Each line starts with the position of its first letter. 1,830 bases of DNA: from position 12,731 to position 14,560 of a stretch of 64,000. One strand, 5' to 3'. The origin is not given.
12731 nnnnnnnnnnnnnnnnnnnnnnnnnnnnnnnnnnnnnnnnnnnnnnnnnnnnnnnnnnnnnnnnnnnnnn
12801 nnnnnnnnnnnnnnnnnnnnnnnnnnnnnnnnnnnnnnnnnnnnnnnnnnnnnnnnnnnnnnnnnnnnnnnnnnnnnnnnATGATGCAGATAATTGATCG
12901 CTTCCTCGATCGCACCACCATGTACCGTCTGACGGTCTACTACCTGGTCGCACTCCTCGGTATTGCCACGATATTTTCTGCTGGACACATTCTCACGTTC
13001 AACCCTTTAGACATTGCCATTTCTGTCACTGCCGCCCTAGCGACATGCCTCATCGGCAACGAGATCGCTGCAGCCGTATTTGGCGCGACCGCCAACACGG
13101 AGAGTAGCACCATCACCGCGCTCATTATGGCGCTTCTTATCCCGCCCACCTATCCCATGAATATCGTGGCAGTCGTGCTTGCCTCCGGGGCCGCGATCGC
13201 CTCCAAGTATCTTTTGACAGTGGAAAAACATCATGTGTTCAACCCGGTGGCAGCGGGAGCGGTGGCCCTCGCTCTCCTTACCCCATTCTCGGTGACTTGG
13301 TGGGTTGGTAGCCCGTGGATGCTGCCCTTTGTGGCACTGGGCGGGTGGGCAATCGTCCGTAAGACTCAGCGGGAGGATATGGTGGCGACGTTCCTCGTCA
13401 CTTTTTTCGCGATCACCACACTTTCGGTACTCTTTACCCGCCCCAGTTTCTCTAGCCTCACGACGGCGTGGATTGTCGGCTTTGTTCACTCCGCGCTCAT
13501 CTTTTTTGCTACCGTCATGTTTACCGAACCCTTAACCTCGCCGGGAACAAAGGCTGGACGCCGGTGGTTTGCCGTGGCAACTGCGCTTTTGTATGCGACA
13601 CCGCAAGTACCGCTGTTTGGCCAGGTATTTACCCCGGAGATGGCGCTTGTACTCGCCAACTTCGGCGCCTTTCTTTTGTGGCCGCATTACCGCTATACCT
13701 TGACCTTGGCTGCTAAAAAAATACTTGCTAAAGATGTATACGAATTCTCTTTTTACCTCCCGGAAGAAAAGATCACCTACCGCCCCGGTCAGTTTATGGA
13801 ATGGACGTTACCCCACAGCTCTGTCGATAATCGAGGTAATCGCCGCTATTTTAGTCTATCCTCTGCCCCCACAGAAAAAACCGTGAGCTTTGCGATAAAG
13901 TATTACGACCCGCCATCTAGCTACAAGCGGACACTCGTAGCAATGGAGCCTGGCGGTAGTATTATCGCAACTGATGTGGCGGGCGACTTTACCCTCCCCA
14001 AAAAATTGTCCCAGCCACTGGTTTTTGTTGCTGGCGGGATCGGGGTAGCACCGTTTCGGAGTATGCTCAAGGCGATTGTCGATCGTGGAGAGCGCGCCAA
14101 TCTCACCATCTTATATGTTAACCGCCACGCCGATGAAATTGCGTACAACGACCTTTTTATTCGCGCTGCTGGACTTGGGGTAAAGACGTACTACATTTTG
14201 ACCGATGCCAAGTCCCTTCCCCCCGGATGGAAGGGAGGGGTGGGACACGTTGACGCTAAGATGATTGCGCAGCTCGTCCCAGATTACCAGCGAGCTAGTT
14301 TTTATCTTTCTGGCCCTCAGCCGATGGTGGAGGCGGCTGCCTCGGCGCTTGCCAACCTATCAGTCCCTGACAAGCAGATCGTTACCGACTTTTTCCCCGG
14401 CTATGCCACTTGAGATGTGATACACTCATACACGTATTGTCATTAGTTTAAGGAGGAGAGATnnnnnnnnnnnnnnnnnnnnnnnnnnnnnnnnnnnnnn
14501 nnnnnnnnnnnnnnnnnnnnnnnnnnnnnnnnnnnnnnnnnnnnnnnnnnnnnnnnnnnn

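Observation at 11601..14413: Compact flavin module: secreted FMN-binding protein, ApbE flavin transferase, and RnfD/NqrB-like membrane domain fused to an FNR-like reductase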

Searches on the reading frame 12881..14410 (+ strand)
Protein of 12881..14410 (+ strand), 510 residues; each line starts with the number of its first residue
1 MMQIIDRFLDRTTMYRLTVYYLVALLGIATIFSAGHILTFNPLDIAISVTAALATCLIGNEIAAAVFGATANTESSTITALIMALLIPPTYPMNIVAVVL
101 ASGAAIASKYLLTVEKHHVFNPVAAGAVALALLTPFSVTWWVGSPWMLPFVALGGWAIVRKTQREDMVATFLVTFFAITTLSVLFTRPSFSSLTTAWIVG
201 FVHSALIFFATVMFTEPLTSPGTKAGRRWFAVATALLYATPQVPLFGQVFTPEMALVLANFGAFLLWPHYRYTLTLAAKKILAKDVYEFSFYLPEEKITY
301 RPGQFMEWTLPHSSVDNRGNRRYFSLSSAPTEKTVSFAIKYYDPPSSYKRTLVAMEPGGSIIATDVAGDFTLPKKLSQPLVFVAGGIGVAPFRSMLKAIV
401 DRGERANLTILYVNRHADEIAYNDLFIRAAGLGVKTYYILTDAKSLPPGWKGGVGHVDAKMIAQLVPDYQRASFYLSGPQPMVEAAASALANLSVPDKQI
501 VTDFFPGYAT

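Call 3: search_protein_families(library=pfam, proteins=[window:12881-14410:+], max_evalue=0.01)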
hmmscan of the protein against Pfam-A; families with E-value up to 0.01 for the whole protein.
window:12881-14410:+ (510 aa): 3 families
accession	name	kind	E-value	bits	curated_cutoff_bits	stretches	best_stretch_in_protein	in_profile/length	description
PF00175.26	NAD_binding_1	-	8.7e-15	55.8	22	1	382-487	1-108/109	Oxidoreductase NAD-binding domain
PF03116.20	NQR2_RnfD_RnfE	-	2.2e-09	37.6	27.7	2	156-238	184-259/296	NQR2, RnfD, RnfE family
PF00970.30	FAD_binding_6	-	0.0003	21.5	21.1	1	274-349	2-71/99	Oxidoreductase FAD-binding domain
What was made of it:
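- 12881..13684 (+): NqrB/RnfD-like membrane domain, about 10 TM helices, lacking the loop that carries the flavinylated Thr. PF03116 at 37.6 bits (call 3).
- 13694..14413 (+): Cytoplasmic FNR-type module: FAD-binding barrel (RRYFS, 13841-13855) and NAD(P)H-binding domain (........, 14033-14056; C-terminal FFPGY). PF00970 and PF00175 (call 3).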

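Call 4: search_protein_families(library=ncbifam, proteins=[window:12881-14410:+], max_evalue=0.01)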
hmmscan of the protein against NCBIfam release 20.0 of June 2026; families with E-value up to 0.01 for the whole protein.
window:12881-14410:+ (510 aa): 25 families
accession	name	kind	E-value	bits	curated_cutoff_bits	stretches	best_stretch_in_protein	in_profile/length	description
NF009805.0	PRK13289.1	equivalog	9.5e-24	84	432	1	297-505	182-392/399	NO-inducible flavohemoprotein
NF040810.1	BenC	equivalog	3.6e-20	72.4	430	1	276-499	109-324/333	benzoate 1,2-dioxygenase electron transfer component BenC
NF045803.1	MethMoxFADbindMmoC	equivalog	3.8e-18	65.4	500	1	295-503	135-338/343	aromatic/alkene monooxygenase hydroxylase FAD-binding subunit MmoC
TIGR02160.1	PA_CoA_Oxy5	hypoth_equivalog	1.5e-15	56.9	420.8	1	273-505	3-241/352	1,2-phenylacetyl-CoA epoxidase subunit PaaE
NF008822.0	PRK11872.1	equivalog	5.2e-15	55.3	402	1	295-503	132-333/341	anthranilate 1,2-dioxygenase electron transfer component AntC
NF005963.0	PRK08051.1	equivalog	6.2e-14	51.9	230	1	282-505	14-230/233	NAD(P)H-flavin reductase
NF007964.0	PRK10684.1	equivalog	2.1e-13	49.9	383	1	294-505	31-237/333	NADH oxidoreductase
NF058606.1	GlBtMonoRdsGbcB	equivalog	3.7e-12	45.8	500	1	283-492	25-234/362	glycine betaine monooxygenase reductase subunit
NF040830.1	sulfhyd_ShyC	equivalog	1.9e-09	37.1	600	1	295-428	34-159/288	NAD(P)-dependent hydrogenase/sulfhydrogenase 2 subunit gamma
TIGR01941.1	nqrF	equivalog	5.8e-09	35.3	295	1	313-505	199-403/405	NADH:ubiquinone reductase (Na(+)-transporting) subunit F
NF006220.0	PRK08345.1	subfamily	4.1e-07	29.5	395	1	295-428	38-165/294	cytochrome-c3 hydrogenase subunit gamma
NF009414.0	PRK12778.1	equivalog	1.7e-06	26.6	1103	1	277-493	5-203/752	bifunctional dihydroorotate dehydrogenase B NAD binding subunit/NADPH-dependent glutamate synthase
NF052252.1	flav_redu_LuxG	exception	3e-06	26.6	340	1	291-492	19-215/232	flavin mononucleotide reductase LuxG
NF000796.0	PRK00054.1-1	equivalog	8.9e-06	25.1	224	1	296-492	25-191/254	dihydroorotate dehydrogenase electron transfer subunit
NF000799.0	PRK00054.1-4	equivalog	2.5e-05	23.5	314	1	273-488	6-204/258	dihydroorotate dehydrogenase electron transfer subunit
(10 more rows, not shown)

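Call 8: find_homologous_proteins(query=window:12881-14410:+)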
Query window:12881-14410:+ (510 aa): 1087 proteins with E <= 0.001 among 8000 candidates; the best 120 are listed.
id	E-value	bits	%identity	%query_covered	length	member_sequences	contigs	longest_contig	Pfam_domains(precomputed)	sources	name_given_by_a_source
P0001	0.0e+0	1128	100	100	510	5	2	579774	PF00175.27,PF03116.21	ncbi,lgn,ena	-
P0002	0.0e+0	1024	89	100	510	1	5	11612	PF00175.27,PF03116.21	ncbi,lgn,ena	-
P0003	2.8e-172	592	54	99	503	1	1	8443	PF00175.27,PF03116.21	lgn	-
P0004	1.5e-171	590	54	99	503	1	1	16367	PF00175.27,PF03116.21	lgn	-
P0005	8.1e-169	581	53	99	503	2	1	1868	PF00175.27,PF03116.21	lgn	-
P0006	2.6e-168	579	53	99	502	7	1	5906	PF00175.27,PF03116.21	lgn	-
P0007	1.5e-161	557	53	97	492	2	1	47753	PF00175.27,PF03116.21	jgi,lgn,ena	-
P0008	1.3e-160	554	50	99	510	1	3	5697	PF00175.27,PF03116.21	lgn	-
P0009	1.6e-160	553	49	99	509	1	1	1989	PF00175.27,PF03116.21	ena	-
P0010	8.8e-160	551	51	99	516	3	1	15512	PF00175.27,PF03116.21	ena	-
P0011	4.3e-158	545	50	100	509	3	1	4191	PF00175.27,PF03116.21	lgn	-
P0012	1.1e-156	541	50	99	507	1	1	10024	PF00175.27,PF03116.21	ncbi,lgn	ncbi:MAG TPA: FAD-binding oxidoreductase [Patescibacteria group bacterium]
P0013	2.2e-156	540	48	100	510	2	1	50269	PF00175.27,PF03116.21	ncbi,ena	-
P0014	2.3e-156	540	53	97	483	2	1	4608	PF00175.27,PF03116.21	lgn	-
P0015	3.9e-156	539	50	99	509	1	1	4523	PF00175.27,PF03116.21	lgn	-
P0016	5.5e-156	538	50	99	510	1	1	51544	PF00175.27,PF03116.21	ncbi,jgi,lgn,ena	jgi:ferredoxin-NADP reductase/Na+-translocating ferredoxin:NAD+ oxidoreductase RnfD subunit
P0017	6.4e-156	538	49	100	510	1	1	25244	PF00175.27,PF03116.21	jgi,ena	-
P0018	1.1e-155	537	49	100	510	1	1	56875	PF00175.27,PF03116.21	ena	-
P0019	7.2e-155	535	48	100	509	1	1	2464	PF00175.27,PF03116.21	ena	-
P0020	2.7e-154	533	49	100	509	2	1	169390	PF00175.27,PF03116.21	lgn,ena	-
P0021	4.0e-154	532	47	100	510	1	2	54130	PF00175.27,PF03116.21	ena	-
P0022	9.5e-154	531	48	99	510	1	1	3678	PF00175.27,PF03116.21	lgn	-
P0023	9.7e-154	531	47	100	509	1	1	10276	PF00175.27,PF03116.21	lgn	-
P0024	1.4e-153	530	48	99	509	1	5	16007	PF00175.27,PF03116.21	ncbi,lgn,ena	-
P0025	4.2e-153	529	50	100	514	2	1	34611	PF00175.27,PF03116.21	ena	-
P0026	5.7e-153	529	48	100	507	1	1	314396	PF00175.27,PF03116.21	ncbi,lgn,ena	-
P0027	8.0e-153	528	49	100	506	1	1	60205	PF00175.27,PF03116.21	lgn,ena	-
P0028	9.1e-153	528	48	100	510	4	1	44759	PF00175.27,PF03116.21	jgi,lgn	jgi:ferredoxin-NADP reductase/Na+-translocating ferredoxin:NAD+ oxidoreductase RnfD subunit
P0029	9.5e-153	528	46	100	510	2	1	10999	PF00175.27,PF03116.21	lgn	-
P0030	1.8e-152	527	46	100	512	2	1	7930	PF00175.27,PF03116.21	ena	-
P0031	1.9e-152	527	49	100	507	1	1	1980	PF00175.27,PF03116.21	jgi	jgi:ferredoxin-NADP reductase/Na+-translocating ferredoxin:NAD+ oxidoreductase RnfD subunit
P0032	2.5e-152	526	46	100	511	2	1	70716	PF00175.27,PF03116.21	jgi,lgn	jgi:ferredoxin-NADP reductase/Na+-translocating ferredoxin:NAD+ oxidoreductase RnfD subunit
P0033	3.1e-152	526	47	99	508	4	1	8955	PF00175.27,PF03116.21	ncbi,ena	-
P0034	5.1e-152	525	48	100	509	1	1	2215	PF00175.27,PF03116.21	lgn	-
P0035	1.0e-151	524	49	99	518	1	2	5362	PF00175.27,PF03116.21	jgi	-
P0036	1.4e-151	524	48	97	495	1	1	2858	PF00175.27,PF03116.21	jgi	jgi:ferredoxin-NADP reductase/Na+-translocating ferredoxin:NAD+ oxidoreductase RnfD subunit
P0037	1.5e-151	524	47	100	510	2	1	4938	PF00175.27,PF03116.21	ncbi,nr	ncbi:MAG TPA: hypothetical protein VLF68_03525 [Candidatus Saccharimonadales bacterium]|nr:hypotheti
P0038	2.1e-151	523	47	99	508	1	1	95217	PF00175.27,PF03116.21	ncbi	-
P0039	3.2e-151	523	47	99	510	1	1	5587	PF00175.27,PF03116.21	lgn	-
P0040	3.2e-151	523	48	100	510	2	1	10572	PF00175.27,PF03116.21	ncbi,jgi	ncbi:MAG: oxidoreductase [Candidatus Levyibacteriota bacterium]|jgi:ferredoxin-NADP reductase/Na+-tr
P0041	3.6e-151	523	47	99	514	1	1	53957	PF00175.27,PF03116.21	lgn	-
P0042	3.9e-151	522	45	100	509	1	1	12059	PF00175.27,PF03116.21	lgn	-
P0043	4.4e-151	522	47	100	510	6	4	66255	PF00175.27,PF03116.21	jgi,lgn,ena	jgi:ferredoxin-NADP reductase/Na+-translocating ferredoxin:NAD+ oxidoreductase RnfD subunit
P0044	6.6e-151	522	48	99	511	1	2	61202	PF00175.27,PF03116.21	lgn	-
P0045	9.2e-151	521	47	100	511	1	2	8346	PF00175.27,PF03116.21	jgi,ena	jgi:ferredoxin-NADP reductase/Na+-translocating ferredoxin:NAD+ oxidoreductase RnfD subunit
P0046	1.2e-150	521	49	99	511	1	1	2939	PF00175.27,PF03116.21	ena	-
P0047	1.4e-150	521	49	97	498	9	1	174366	PF00175.27,PF03116.21,PF00970.31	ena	-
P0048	2.0e-150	520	48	100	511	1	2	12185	PF00175.27,PF03116.21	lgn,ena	-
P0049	2.1e-150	520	48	100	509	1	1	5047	PF00175.27,PF03116.21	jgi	jgi:glycine betaine catabolism B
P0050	2.6e-150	520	51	97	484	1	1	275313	PF00175.27,PF03116.21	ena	-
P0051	4.6e-150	519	48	100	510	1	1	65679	PF00175.27,PF03116.21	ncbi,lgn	-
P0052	7.0e-150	518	47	100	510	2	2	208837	PF00175.27,PF03116.21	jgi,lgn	jgi:ferredoxin-NADP reductase/Na+-translocating ferredoxin:NAD+ oxidoreductase RnfD subunit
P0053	9.6e-150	518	47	100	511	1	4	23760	PF00175.27,PF03116.21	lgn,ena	-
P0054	1.0e-149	518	48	100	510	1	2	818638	PF00175.27,PF03116.21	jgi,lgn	jgi:ferredoxin-NADP reductase/Na+-translocating ferredoxin:NAD+ oxidoreductase RnfD subunit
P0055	1.7e-149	517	48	100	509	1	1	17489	PF00175.27,PF03116.21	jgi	jgi:glycine betaine catabolism B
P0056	2.0e-149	517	47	99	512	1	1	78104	PF00175.27,PF03116.21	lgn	-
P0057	2.5e-149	516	48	99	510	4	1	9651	PF00175.27,PF03116.21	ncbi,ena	-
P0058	2.9e-149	516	48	97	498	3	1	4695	PF00175.27,PF03116.21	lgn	-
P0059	3.4e-149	516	49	99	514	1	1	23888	PF00175.27,PF03116.21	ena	-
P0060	3.4e-149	516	47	100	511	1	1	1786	PF00175.27,PF03116.21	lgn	-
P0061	6.6e-149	515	48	99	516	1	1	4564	PF00175.27,PF03116.21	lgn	-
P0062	6.8e-149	515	48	99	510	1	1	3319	PF00175.27,PF03116.21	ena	-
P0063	7.0e-149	515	47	99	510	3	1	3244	PF00175.27,PF03116.21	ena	-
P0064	8.0e-149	515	48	99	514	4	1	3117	PF00175.27,PF03116.21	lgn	-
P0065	1.1e-148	514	46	100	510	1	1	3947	PF00175.27,PF03116.21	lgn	-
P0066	1.1e-148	514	46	100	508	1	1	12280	PF00175.27,PF03116.21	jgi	jgi:ferredoxin-NADP reductase/Na+-translocating ferredoxin:NAD+ oxidoreductase RnfD subunit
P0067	1.2e-148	514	47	99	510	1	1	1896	PF00175.27,PF03116.21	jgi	jgi:ferredoxin-NADP reductase/Na+-translocating ferredoxin:NAD+ oxidoreductase RnfD subunit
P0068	1.3e-148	514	46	100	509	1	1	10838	PF00175.27,PF03116.21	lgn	-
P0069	1.9e-148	514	48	99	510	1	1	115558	PF00175.27,PF03116.21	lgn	-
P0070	2.6e-148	513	49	97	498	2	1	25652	PF00175.27,PF03116.21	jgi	jgi:ferredoxin-NADP reductase/Na+-translocating ferredoxin:NAD+ oxidoreductase RnfD subunit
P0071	3.2e-148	513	47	99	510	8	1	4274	PF00175.27,PF03116.21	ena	-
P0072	3.2e-148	513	48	97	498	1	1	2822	PF00175.27,PF03116.21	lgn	-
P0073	3.4e-148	513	47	99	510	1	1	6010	PF00175.27,PF03116.21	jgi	jgi:ferredoxin-NADP reductase/Na+-translocating ferredoxin:NAD+ oxidoreductase RnfD subunit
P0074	4.1e-148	512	46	99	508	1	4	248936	PF00175.27,PF03116.21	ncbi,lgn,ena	-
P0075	4.1e-148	512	46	100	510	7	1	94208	PF00175.27,PF03116.21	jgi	jgi:ferredoxin-NADP reductase/Na+-translocating ferredoxin:NAD+ oxidoreductase RnfD subunit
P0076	4.3e-148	512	47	97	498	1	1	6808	PF00175.27,PF03116.21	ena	-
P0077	4.4e-148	512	48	100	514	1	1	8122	PF00175.27,PF03116.21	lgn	-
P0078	6.8e-148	512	48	97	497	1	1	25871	PF00175.27,PF03116.21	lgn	-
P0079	8.9e-148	511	47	100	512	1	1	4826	PF00175.27,PF03116.21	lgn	-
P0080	9.7e-148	511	48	97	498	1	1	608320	PF00175.27,PF03116.21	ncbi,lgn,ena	-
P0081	1.0e-147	511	45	99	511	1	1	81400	PF00175.27,PF03116.21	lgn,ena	-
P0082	1.0e-147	511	48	100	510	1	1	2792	PF00175.27,PF03116.21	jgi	jgi:glycine betaine catabolism B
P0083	1.2e-147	511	47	100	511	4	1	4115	PF00175.27,PF03116.21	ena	-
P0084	1.8e-147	510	47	97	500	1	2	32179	PF00175.27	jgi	jgi:ferredoxin-NADP reductase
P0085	2.0e-147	510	49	100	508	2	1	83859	PF00175.27,PF03116.21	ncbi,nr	ncbi:oxidoreductase [Patescibacteria group bacterium]|nr:oxidoreductase [Patescibacteria group bacte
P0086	2.2e-147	510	47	100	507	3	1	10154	PF00175.27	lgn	-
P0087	2.3e-147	510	47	99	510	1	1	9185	PF00175.27,PF03116.21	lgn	-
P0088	3.3e-147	510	47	100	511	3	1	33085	PF00175.27,PF03116.21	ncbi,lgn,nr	ncbi:oxidoreductase [Patescibacteria group bacterium]|nr:oxidoreductase [Patescibacteria group bacte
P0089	4.0e-147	509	45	100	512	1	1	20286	PF00175.27,PF03116.21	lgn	-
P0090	4.6e-147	509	46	100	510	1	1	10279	PF00175.27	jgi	-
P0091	4.8e-147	509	47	100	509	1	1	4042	PF00175.27,PF03116.21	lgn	-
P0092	5.3e-147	509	47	99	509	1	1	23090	PF00175.27,PF03116.21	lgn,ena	-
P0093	6.3e-147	509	46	100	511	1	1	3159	PF00175.27,PF03116.21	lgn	-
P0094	6.9e-147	508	47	97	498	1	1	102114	PF00175.27,PF03116.21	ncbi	-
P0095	7.1e-147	508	47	97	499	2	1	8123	PF00175.27,PF03116.21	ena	-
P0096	1.7e-146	507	46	100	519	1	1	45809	PF00175.27,PF03116.21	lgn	-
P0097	2.1e-146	507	46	100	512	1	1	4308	PF00175.27,PF03116.21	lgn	-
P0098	2.2e-146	507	48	97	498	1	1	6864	PF00175.27,PF03116.21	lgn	-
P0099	2.7e-146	506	46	99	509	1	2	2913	PF00175.27,PF03116.21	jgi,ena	-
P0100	4.9e-146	506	47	100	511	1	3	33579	PF00175.27,PF03116.21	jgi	jgi:ferredoxin-NADP reductase/Na+-translocating ferredoxin:NAD+ oxidoreductase RnfD subunit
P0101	5.0e-146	506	48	96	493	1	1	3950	PF00175.27,PF03116.21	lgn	-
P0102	7.8e-146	505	47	99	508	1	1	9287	PF00175.27,PF03116.21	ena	-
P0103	9.6e-146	505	45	99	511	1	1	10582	PF00175.27,PF03116.21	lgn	-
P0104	9.8e-146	505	46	100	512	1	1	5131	PF00175.27,PF03116.21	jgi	-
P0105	9.9e-146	505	48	100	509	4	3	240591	PF00175.27,PF03116.21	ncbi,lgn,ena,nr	ncbi:RnfABCDGE type electron transport complex subunit D [Patescibacteria group bacterium]|nr:RnfABC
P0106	1.1e-145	504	47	97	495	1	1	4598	PF00175.27,PF03116.21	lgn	-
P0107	1.2e-145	504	46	100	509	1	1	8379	PF00175.27,PF03116.21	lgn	-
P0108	2.3e-145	503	46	100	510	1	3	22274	PF00175.27,PF03116.21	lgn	-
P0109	2.5e-145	503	46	100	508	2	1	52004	PF00175.27,PF03116.21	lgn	-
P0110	2.5e-145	503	45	100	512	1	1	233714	PF00175.27,PF03116.21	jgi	-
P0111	2.6e-145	503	45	100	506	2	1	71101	PF00175.27,PF00970.31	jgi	jgi:ferredoxin-NADP reductase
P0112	2.6e-145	503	47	97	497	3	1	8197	PF00175.27,PF03116.21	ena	-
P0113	3.1e-145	503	47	99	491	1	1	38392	PF00175.27,PF03116.21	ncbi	-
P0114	3.5e-145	503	47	100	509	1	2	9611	PF00175.27,PF03116.21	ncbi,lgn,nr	ncbi:MAG: oxidoreductase [Patescibacteria group bacterium]|nr:oxidoreductase [Patescibacteria group 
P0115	4.4e-145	503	47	100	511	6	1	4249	PF00175.27,PF03116.21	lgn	-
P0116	4.4e-145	503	47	97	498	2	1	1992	PF00175.27,PF03116.21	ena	-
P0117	5.2e-145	502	48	99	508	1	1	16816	PF00175.27,PF03116.21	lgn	-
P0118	1.4e-144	501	45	99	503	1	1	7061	PF00175.27,PF03116.21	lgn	-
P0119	1.5e-144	501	46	100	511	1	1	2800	PF00175.27,PF03116.21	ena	-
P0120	2.1e-144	500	46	97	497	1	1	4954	PF00175.27,PF03116.21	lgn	-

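Call 12: find_encoding_contigs(protein=P0001, flank=10000, max_places=4)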
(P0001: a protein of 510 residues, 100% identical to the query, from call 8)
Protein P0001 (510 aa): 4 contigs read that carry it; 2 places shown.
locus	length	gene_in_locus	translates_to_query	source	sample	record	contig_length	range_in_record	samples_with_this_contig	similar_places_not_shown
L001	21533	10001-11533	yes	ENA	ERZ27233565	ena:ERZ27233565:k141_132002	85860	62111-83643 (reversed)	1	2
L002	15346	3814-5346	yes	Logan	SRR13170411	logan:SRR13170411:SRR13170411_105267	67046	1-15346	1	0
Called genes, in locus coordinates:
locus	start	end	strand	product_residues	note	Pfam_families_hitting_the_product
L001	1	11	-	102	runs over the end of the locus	PF01741:MscL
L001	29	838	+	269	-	PF03372:Exo_endo_phos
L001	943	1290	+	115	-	PF00076:RRM_1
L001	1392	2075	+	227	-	PF00072:Response_reg, PF00486:Trans_reg_C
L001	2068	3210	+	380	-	PF00512:HisKA, PF02518:HATPase_c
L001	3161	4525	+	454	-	PF00364:Biotin_lipoyl (faint), PF25917:BSH_RND, PF25919:BSH_CusB, PF25990:Beta-barrel_YknX, PF25954:Beta-barrel_RND_2 (faint), PF25967:RND-MFP_C, PF25975:CzcB_C (weak), PF25989:YknX_C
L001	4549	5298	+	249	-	PF00005:ABC_tran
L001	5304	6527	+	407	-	PF12704:MacB_PCD, PF02687:FtsX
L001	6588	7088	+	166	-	PF18914:DUF5666 (weak)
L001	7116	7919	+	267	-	PF13555:AAA_29 (weak), PF00005:ABC_tran, PF13175:AAA_15 (faint), PF13304:AAA_21 (faint)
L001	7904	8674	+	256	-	PF01061:ABC2_membrane, PF12698:ABC2_membrane_3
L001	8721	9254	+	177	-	PF04205:FMN_bind (weak)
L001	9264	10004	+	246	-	PF02424:ApbE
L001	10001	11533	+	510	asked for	PF03116:NQR2_RnfD_RnfE (faint), PF00175:NAD_binding_1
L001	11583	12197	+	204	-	PF02589:LUD_dom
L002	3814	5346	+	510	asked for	PF03116:NQR2_RnfD_RnfE (faint), PF00175:NAD_binding_1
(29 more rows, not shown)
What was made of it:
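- The same arrangement is seen in two independent assemblies of this organism (call 12). A ZIP metal transporter lies 8 kb downstream (call 12).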
